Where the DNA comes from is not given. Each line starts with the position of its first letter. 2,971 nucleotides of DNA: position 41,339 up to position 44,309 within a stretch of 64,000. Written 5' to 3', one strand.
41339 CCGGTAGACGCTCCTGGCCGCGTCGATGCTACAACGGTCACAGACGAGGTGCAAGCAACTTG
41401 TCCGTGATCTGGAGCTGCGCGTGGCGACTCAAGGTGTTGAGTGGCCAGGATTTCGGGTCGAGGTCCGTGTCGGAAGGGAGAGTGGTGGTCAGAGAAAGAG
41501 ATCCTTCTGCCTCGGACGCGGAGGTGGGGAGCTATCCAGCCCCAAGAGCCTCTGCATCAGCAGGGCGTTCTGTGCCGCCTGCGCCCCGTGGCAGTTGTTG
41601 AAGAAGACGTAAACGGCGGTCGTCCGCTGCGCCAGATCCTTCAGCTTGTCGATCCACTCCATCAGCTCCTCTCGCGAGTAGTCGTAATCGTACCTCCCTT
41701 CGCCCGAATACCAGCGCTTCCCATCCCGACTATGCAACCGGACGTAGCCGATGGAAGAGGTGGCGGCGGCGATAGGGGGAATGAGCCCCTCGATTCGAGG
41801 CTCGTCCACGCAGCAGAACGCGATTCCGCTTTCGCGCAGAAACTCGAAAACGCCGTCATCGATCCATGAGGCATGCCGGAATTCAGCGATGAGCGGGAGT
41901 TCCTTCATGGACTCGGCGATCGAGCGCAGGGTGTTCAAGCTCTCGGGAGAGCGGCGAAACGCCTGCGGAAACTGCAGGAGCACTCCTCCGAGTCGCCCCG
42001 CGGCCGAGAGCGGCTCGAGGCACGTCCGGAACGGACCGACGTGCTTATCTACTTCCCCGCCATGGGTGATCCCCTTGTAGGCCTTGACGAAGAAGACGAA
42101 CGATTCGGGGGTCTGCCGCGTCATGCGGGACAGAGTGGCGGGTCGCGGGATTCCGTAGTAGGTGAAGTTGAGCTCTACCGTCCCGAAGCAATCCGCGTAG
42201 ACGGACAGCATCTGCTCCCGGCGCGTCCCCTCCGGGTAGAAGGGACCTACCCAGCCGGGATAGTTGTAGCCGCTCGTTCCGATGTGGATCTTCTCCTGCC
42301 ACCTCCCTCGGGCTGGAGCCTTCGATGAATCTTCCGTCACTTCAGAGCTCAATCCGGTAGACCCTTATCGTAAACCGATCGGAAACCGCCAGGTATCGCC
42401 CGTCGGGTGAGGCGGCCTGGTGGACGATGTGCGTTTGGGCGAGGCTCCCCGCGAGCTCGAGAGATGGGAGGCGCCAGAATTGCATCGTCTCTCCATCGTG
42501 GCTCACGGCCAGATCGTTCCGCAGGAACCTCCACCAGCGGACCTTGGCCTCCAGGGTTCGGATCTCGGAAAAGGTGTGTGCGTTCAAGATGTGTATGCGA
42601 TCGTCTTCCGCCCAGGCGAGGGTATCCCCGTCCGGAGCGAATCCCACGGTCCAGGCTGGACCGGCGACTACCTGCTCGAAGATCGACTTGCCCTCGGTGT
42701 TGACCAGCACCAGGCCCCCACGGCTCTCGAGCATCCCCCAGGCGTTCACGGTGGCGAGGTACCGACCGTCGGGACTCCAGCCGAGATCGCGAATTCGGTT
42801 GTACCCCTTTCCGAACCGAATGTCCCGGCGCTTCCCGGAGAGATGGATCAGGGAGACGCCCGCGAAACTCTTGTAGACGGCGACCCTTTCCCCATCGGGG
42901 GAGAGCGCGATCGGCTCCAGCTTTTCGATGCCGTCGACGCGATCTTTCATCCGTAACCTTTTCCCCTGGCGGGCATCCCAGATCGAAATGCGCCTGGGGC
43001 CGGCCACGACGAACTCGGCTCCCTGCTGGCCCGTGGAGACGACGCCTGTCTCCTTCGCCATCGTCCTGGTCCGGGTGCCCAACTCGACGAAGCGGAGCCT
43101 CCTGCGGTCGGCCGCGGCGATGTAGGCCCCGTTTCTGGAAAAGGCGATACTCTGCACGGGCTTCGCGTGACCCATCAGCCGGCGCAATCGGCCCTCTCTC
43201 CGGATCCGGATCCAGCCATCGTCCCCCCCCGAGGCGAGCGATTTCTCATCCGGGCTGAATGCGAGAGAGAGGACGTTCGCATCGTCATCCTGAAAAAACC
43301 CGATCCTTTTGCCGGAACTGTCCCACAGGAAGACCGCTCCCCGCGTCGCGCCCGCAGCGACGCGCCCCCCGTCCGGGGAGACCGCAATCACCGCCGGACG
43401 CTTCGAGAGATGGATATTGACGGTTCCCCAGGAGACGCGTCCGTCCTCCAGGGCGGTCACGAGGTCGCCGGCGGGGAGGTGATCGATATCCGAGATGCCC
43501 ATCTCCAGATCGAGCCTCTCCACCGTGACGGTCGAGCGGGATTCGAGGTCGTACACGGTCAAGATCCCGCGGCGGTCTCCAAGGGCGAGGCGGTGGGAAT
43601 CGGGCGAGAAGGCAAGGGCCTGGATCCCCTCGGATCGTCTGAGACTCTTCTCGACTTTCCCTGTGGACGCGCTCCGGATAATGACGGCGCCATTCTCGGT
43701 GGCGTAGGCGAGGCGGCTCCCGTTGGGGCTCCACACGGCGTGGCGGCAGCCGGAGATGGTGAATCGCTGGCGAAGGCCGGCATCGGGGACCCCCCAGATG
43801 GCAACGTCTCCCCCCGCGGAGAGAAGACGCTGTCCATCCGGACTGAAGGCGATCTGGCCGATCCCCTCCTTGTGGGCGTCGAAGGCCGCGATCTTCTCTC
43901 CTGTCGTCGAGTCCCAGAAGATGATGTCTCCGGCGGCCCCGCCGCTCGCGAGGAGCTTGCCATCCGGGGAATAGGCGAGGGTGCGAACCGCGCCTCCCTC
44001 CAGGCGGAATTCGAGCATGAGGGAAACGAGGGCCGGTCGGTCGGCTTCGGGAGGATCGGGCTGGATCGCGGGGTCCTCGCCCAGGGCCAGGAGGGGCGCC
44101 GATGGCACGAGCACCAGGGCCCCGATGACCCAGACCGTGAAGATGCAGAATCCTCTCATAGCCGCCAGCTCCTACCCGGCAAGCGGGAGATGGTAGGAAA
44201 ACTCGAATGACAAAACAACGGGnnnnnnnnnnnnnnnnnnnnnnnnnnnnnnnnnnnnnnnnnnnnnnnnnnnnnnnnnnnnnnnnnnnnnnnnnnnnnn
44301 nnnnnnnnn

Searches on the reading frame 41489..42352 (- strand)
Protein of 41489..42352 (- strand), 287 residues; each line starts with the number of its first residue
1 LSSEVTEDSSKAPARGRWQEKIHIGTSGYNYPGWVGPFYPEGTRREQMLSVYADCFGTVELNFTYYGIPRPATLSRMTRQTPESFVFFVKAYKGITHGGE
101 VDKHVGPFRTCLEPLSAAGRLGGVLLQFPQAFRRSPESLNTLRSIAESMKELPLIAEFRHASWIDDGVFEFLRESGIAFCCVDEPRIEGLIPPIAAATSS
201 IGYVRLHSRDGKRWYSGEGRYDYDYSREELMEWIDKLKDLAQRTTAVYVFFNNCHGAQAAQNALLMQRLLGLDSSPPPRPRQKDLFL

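Call 40: search_protein_families(library=pfam, proteins=[window:41489-42352:-], max_evalue=0.0001)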
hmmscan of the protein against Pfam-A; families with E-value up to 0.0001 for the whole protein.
window:41489-42352:- (287 aa): 1 family
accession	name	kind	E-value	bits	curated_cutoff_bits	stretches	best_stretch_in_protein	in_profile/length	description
PF01904.24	DUF72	-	2.2e-65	221.2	25.3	1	39-268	1-216/217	Protein of unknown function DUF72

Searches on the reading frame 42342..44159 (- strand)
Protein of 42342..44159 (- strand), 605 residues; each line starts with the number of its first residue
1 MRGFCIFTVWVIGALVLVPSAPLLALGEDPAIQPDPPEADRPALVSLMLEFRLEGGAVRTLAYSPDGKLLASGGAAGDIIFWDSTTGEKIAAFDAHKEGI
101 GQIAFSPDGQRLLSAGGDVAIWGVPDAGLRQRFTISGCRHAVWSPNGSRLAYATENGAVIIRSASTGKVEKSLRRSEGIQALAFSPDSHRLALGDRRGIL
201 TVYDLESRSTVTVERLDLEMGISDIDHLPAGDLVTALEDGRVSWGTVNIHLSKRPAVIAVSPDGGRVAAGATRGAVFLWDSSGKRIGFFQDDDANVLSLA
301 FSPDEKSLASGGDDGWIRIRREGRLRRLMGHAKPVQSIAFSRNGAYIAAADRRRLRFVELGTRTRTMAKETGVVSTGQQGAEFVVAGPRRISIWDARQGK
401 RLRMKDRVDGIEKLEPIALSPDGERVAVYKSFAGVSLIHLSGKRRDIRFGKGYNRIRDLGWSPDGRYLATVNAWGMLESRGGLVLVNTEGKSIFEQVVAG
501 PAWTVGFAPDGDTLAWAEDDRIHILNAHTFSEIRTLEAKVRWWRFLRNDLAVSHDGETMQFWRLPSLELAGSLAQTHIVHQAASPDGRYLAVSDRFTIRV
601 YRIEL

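Call 40: search_protein_families(library=pfam, proteins=[window:42342-44159:-], max_evalue=0.0001)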
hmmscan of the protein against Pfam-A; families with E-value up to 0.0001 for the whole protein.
window:42342-44159:- (605 aa): 37 families (the best 25 are shown)
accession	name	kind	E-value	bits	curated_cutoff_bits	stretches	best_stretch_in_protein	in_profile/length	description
PF25174.1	Beta-prop_THOC3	-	8.1e-45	153.4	305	2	57-319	4-239/272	THOC3 beta-propeller domain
PF00400.38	WD40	-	1.5e-40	136.3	27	1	285-319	3-37/39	WD domain, G-beta repeat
PF23414.1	Beta-prop_EML_2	-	9.6e-40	137.1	90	3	249-351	36-143/266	Echinoderm microtubule-associated protein second beta-propeller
PF25173.1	Beta-prop_WDR3_1st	-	2.5e-37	128.8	154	2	56-122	30-98/184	WDR3 first beta-propeller domain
PF24814.1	WD40_Prp19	-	3.4e-35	121.9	320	1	57-122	137-204/281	Prp19 WD40 domain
PF24817.1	WD40_WDHD1_1st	-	3.7e-33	115.4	109.9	3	58-113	225-281/291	WDHD1 first WD40 domain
PF24807.1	WD40_CDC20-Fz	-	8.6e-28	97.9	200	2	142-428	16-282/292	CDC20/Fizzy WD40 domain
PF12894.13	ANAPC4_WD40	-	1.2e-25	89.9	22.9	1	54-105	37-88/91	Anaphase-promoting complex subunit 4 WD40 domain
PF24782.2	WD40_MABP1-WDR62_2nd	-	3.4e-20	72.7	290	1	141-211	50-123/341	MABP1/WDR62 second WD40 domain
PF23393.2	Beta-prop_WDR90_POC16_2nd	-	7e-18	65.3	60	0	88-122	256-290/291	WDR90/POC16, second beta-propeller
PF25171.1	Beta-prop_WDR36-Utp21_1st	-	1e-16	61.6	80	1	48-119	185-258/266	WDR36/Utp21 first beta-propeller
PF24796.1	WDR55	-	6.1e-16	58.8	200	1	136-351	54-283/296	WDR55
PF25175.1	Beta-prop_WDR5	-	1.6e-15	57.6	250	1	56-124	11-81/296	WDR5 beta-propeller domain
PF24805.1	EIF3I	-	4.2e-15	56.1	200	1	58-229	13-198/324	EIF3I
PF24780.1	WD40_MABP1-WDR62_1st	-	4.4e-15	56.2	496.3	1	57-117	40-102/328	MABP1/WDR62 first WD40 domain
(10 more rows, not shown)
